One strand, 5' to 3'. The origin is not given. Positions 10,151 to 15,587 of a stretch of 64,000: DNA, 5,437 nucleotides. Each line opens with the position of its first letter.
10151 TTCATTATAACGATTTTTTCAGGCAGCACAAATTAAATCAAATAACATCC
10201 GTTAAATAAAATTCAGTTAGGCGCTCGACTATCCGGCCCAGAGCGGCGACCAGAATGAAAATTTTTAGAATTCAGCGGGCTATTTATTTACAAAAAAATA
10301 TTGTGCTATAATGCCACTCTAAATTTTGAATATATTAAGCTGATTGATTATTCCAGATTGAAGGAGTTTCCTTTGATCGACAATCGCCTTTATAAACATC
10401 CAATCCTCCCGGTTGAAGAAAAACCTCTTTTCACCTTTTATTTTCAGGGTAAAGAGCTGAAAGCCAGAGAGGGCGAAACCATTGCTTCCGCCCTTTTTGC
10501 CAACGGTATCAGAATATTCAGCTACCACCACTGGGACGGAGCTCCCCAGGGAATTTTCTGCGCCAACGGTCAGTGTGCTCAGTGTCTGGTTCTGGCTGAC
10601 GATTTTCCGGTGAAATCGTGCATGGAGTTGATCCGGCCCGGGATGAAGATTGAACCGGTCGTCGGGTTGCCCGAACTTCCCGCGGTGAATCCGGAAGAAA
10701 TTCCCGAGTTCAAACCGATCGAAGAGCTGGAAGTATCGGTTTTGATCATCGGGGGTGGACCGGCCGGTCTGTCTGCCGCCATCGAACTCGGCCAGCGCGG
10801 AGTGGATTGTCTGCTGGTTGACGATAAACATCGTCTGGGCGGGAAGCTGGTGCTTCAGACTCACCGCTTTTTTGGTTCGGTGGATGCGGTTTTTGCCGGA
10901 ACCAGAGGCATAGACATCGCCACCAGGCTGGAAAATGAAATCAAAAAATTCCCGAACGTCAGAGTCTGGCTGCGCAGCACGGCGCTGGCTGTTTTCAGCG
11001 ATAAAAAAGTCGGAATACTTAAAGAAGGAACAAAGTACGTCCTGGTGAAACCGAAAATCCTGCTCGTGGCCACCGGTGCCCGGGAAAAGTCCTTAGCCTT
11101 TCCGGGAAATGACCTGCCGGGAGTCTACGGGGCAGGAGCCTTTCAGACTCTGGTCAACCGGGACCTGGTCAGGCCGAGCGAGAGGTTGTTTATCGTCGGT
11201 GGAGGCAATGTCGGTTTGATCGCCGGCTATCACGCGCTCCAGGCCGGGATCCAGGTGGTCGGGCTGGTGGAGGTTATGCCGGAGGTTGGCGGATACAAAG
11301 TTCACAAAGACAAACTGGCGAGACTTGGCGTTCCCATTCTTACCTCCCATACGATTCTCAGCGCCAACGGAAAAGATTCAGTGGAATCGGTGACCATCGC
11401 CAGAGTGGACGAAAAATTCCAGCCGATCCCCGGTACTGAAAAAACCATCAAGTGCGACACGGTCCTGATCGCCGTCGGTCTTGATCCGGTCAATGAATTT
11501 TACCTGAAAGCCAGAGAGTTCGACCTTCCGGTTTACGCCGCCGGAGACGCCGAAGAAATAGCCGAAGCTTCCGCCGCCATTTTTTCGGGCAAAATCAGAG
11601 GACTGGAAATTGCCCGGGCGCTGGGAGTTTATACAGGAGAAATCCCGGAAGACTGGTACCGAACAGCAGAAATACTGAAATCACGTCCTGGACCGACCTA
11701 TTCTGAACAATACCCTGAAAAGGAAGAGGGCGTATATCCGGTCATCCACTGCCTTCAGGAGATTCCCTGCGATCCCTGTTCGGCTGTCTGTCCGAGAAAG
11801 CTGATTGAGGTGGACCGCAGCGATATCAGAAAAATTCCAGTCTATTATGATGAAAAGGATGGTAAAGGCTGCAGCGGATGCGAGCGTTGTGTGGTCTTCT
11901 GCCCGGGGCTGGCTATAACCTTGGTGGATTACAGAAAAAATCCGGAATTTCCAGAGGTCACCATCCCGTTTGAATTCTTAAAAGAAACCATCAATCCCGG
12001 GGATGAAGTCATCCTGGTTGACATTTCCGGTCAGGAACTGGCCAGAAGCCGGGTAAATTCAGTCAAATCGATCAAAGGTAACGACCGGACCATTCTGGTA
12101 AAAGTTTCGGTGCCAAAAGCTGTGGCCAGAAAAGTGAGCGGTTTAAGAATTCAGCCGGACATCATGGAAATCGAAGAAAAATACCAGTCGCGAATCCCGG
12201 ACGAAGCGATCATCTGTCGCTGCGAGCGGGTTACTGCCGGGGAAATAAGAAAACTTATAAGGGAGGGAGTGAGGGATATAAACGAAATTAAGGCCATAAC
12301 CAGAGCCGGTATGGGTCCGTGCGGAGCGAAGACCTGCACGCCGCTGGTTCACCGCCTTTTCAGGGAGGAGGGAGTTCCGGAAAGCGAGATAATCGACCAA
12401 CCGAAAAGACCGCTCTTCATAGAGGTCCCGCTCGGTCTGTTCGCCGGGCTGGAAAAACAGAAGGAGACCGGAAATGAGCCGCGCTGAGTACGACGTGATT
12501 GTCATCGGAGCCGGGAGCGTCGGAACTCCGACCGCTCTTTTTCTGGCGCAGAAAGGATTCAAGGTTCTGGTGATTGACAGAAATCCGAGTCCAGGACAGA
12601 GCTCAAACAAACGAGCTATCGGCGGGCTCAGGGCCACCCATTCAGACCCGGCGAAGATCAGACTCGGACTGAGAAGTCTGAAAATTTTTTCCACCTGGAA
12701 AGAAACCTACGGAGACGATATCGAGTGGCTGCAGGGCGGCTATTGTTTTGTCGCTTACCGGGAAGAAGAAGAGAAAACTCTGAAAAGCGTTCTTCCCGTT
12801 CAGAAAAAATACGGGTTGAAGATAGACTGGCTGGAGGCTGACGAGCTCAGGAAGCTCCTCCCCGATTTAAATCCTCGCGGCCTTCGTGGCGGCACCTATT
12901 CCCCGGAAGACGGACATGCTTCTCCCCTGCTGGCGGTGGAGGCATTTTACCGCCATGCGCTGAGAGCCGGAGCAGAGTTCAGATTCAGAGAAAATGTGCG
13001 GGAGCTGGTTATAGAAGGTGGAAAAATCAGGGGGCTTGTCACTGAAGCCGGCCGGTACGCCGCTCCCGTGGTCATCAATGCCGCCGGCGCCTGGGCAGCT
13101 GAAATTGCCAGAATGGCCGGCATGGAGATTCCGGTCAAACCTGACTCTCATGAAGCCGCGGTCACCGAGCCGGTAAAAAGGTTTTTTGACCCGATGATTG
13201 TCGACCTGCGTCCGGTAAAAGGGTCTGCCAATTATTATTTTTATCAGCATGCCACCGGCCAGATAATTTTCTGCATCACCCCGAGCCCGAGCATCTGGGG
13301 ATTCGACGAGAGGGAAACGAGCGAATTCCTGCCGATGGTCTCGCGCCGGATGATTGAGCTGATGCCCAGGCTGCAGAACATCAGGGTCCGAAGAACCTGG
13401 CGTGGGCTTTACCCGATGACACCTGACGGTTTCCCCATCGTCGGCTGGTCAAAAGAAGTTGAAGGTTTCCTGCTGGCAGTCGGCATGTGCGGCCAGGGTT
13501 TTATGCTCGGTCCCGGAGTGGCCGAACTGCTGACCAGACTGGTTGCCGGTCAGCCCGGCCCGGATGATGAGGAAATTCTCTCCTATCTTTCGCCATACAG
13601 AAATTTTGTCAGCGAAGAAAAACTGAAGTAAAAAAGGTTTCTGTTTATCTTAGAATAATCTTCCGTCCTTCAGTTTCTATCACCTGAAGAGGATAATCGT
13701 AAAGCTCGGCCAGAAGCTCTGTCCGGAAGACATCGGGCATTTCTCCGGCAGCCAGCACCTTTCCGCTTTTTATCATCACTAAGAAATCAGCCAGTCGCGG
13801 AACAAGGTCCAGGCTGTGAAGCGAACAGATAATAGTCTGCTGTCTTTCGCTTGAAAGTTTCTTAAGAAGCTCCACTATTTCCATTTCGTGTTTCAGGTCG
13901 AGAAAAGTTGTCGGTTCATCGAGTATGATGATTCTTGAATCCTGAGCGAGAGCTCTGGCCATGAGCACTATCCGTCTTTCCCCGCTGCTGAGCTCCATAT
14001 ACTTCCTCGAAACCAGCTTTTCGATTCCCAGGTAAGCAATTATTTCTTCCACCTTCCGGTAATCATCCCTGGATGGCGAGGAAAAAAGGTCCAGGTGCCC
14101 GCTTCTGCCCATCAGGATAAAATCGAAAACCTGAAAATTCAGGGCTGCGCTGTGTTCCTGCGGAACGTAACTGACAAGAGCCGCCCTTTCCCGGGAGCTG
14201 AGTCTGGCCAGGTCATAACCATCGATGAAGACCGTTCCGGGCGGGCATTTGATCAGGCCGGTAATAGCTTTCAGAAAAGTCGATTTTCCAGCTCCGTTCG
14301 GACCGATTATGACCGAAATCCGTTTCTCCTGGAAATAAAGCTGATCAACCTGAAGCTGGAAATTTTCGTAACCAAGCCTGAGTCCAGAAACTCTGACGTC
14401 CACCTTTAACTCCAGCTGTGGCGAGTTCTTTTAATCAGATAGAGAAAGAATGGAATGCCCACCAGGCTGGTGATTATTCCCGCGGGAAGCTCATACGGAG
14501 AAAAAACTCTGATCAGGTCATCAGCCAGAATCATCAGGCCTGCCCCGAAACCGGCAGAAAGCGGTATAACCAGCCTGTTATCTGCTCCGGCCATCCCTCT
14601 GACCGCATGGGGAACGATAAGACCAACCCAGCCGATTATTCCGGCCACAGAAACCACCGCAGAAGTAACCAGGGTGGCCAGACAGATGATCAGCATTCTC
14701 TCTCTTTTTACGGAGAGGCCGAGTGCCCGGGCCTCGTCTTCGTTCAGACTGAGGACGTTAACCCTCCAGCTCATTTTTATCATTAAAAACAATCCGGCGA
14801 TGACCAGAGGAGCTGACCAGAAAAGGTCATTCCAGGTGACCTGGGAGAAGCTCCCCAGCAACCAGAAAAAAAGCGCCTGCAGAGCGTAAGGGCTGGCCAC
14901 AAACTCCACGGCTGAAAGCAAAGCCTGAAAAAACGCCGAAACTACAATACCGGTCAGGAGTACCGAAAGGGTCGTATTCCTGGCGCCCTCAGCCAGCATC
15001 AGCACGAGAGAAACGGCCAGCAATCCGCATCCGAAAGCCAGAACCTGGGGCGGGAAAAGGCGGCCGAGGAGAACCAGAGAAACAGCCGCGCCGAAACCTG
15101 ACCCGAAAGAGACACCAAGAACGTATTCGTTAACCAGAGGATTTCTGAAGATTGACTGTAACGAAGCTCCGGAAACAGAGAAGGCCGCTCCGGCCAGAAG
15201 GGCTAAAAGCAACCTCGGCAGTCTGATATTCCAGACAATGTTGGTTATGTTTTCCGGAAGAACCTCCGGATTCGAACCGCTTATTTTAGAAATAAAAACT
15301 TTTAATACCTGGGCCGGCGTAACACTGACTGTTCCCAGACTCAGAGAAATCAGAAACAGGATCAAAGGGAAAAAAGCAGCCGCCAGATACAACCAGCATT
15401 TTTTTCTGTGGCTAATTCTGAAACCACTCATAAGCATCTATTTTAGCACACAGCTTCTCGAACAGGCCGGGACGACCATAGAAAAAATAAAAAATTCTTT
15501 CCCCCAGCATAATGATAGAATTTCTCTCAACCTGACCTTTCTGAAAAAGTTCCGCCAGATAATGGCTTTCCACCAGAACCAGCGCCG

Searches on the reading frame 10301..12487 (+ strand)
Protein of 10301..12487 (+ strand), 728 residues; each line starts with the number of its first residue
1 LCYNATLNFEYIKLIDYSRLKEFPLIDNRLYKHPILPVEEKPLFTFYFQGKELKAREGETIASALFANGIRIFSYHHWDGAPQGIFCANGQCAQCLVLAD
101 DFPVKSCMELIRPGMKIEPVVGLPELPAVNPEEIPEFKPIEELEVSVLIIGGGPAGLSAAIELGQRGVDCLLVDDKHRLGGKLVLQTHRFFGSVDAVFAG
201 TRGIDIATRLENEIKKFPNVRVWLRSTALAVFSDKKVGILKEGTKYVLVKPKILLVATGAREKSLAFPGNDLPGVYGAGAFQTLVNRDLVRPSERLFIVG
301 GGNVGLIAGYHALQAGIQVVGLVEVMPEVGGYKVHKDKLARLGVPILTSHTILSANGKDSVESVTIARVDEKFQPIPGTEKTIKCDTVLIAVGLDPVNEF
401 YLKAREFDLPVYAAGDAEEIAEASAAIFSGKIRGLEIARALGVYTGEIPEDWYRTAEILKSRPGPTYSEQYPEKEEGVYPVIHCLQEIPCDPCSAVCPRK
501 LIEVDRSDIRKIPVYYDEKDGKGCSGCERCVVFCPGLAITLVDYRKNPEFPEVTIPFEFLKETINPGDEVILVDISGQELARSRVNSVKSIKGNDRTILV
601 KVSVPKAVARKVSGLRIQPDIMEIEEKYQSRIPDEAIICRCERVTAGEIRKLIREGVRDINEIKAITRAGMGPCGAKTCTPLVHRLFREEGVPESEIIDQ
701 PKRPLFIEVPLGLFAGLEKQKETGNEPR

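Call 60: search_protein_families(library=pfam, proteins=[window:10301-12487:+], max_evalue=0.0001)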
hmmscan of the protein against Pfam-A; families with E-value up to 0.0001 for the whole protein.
window:10301-12487:+ (728 aa): 14 families
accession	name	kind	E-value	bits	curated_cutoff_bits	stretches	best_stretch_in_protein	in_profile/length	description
PF07992.20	Pyr_redox_2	-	7.1e-27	95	26.1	1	146-403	2-245/291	Pyridine nucleotide-disulphide oxidoreductase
PF13510.11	Fer2_4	-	2.3e-21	76.1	22.8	1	44-118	4-78/82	2Fe-2S iron-sulfur cluster binding domain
PF04324.20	Fer2_BFD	-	3.2e-13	50.2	26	1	637-688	1-49/50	BFD-like [2Fe-2S] binding domain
PF12831.13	FAD_oxidored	-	3.6e-09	36.9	27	1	147-186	2-41/416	FAD dependent oxidoreductase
PF13450.12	NAD_binding_8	-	1.2e-08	35.5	21.9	1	149-182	1-34/68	NAD(P)-binding Rossmann-like domain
PF01494.25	FAD_binding_3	-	1.7e-08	34.6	22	1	144-175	1-32/349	FAD binding domain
PF00070.33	Pyr_redox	-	1.9e-08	35.1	22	0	295-367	1-80/82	Pyridine nucleotide-disulphide oxidoreductase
PF00890.30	FAD_binding_2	-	2e-08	34.3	20.4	1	147-200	2-51/414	FAD binding domain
PF03486.20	HI0933_like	-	1.1e-07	32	50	1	146-185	2-41/244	HI0933-like protein Rossmann domain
PF01266.30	DAO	-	4.5e-06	26.9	27.9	1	147-180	2-35/353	FAD dependent oxidoreductase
PF01134.28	GIDA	-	1.2e-05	25.1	22.1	0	147-176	2-31/391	Glucose inhibited division protein A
PF13738.12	Pyr_redox_3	-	1.5e-05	24.8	30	0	148-180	1-33/305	Pyridine nucleotide-disulphide oxidoreductase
PF01946.23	Thi4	-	5e-05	23.1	26.2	0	143-183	16-57/235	Thi4 family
PF12838.12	Fer4_7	-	5.5e-05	24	27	0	490-535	5-49/52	4Fe-4S dicluster domain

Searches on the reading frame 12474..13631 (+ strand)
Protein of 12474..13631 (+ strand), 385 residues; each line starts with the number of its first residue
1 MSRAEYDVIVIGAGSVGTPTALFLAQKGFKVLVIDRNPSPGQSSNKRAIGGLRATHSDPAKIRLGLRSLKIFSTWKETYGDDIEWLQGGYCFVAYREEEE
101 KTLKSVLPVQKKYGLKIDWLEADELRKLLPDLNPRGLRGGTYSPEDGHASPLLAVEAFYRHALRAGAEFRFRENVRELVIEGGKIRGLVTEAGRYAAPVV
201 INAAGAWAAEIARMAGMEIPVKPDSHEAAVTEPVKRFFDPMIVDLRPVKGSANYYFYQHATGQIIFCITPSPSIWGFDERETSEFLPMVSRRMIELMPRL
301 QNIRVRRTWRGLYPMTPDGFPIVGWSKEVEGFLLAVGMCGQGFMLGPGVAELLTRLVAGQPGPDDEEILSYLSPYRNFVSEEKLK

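Call 60: search_protein_families(library=pfam, proteins=[window:12474-13631:+], max_evalue=0.0001)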
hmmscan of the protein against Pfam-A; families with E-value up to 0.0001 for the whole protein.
window:12474-13631:+ (385 aa): 10 families
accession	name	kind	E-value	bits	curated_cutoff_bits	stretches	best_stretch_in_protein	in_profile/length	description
PF01266.30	DAO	-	5.4e-72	243.7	27.9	1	7-356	1-353/353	FAD dependent oxidoreductase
PF00890.30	FAD_binding_2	-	7.8e-09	35.7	20.4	0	7-60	1-53/414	FAD binding domain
PF12831.13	FAD_oxidored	-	1e-07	32.1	27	0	7-41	1-35/416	FAD dependent oxidoreductase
PF07992.20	Pyr_redox_2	-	1.7e-06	28.1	26.1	1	6-90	1-74/291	Pyridine nucleotide-disulphide oxidoreductase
PF13450.12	NAD_binding_8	-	6.6e-06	26.8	21.9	1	10-55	1-46/68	NAD(P)-binding Rossmann-like domain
PF01494.25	FAD_binding_3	-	6.9e-06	26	22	1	5-48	1-42/349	FAD binding domain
PF01946.23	Thi4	-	7e-06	25.9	26.2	1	4-42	16-55/235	Thi4 family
PF01134.28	GIDA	-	8.5e-06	25.5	22.1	0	7-49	1-44/391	Glucose inhibited division protein A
PF03486.20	HI0933_like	-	2.2e-05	24.5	50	0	7-56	2-51/244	HI0933-like protein Rossmann domain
PF03721.20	UDPG_MGDP_dh_N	-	2.5e-05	24.4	27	1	8-39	3-34/187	UDP-glucose/GDP-mannose dehydrogenase family, NAD binding domain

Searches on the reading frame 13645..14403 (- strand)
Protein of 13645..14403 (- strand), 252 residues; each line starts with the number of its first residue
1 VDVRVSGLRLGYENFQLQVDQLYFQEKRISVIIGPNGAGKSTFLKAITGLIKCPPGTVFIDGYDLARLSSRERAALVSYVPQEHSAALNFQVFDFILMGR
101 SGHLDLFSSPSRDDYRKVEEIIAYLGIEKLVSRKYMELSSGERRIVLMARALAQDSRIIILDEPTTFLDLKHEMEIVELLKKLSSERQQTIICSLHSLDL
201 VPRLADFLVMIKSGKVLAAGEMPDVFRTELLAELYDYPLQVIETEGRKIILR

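Call 60: search_protein_families(library=pfam, proteins=[window:13645-14403:-], max_evalue=0.0001)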
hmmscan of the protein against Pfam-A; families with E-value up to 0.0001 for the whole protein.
window:13645-14403:- (252 aa): 7 families
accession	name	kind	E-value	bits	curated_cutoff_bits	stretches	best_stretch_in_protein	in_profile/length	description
PF00005.33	ABC_tran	-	1.8e-27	97.1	25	1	21-166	5-137/137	ABC transporter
PF13304.12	AAA_21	-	2.8e-13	51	27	2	128-197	228-299/304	AAA domain, putative AbiEii toxin, Type IV TA system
PF02463.25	SMC_N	-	9.2e-11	42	40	0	137-196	136-198/220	RecF/RecN/SMC N terminal domain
PF13175.12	AAA_15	-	4e-09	37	32.1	1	14-50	10-46/374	AAA ATPase domain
PF13476.12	AAA_23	-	1.1e-06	29.8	27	1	22-48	15-40/201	AAA domain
PF13555.12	AAA_29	-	2.3e-05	24.5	27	1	21-54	16-49/61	P-loop containing region of AAA domain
PF13514.12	AAA_27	-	4.7e-05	23.5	22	1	21-50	18-49/206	AAA domain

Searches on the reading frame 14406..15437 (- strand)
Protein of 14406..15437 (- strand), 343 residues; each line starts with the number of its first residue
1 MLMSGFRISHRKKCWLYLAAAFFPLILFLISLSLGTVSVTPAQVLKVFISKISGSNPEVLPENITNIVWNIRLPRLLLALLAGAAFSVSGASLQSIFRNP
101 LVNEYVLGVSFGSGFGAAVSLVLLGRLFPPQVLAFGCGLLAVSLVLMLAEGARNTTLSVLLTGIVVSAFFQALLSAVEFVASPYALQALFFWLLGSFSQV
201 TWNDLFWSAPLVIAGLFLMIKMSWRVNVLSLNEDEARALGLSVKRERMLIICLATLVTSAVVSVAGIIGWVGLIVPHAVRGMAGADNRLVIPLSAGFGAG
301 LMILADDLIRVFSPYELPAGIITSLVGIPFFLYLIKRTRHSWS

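Call 61: search_protein_families(library=pfam, proteins=[window:14406-15437:-], max_evalue=0.0001)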
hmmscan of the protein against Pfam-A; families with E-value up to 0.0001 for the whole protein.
window:14406-15437:- (343 aa): 2 families
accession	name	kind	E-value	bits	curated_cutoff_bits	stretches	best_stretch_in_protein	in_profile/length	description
PF01032.23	FecCD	-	1.8e-85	287.2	26.5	1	25-337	3-311/311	FecCD transport family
PF00950.22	ABC-3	-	5.9e-05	23.2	20.1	1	116-279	45-202/258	ABC 3 transport family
